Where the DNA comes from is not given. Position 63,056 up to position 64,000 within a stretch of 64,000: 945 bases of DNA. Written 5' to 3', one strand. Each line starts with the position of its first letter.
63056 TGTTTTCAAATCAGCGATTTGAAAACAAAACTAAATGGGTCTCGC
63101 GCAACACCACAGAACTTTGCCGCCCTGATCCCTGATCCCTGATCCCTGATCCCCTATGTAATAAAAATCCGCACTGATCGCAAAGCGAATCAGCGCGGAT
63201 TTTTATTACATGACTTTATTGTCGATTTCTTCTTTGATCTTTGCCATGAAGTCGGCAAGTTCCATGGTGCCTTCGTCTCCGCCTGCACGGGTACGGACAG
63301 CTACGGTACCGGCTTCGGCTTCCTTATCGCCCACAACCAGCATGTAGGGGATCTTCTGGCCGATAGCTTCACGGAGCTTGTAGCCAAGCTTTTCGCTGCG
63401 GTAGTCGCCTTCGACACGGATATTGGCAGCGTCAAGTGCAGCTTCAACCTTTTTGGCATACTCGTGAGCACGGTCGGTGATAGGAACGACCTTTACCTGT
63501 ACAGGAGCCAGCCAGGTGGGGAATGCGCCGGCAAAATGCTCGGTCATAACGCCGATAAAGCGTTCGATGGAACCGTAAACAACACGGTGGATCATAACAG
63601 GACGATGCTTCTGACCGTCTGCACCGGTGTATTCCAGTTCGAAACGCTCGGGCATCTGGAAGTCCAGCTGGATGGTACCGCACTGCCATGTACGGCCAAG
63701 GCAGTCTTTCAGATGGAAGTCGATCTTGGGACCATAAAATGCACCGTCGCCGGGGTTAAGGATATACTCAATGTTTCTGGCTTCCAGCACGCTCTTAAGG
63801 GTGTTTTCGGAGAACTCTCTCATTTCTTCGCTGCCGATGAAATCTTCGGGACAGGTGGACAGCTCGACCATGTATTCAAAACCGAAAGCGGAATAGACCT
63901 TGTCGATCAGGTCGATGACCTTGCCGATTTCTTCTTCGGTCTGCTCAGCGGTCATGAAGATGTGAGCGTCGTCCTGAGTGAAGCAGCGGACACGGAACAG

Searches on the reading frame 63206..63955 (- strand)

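Call 91: search_protein_families(library=pfam, proteins=[window:63206-63955:-], max_evalue=0.00001)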
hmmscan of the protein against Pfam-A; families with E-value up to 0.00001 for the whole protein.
window:63206-63955:- (249 aa): 2 families
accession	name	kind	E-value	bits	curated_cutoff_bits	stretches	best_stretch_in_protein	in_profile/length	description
PF03129.25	HGTP_anticodon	-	1.5e-26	92.8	21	1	153-243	1-94/94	Anticodon binding domain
PF00587.30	tRNA-synt_2b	-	4.4e-21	76.2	29.3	1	2-141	72-179/179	tRNA synthetase class II core domain (G, H, P, S and T)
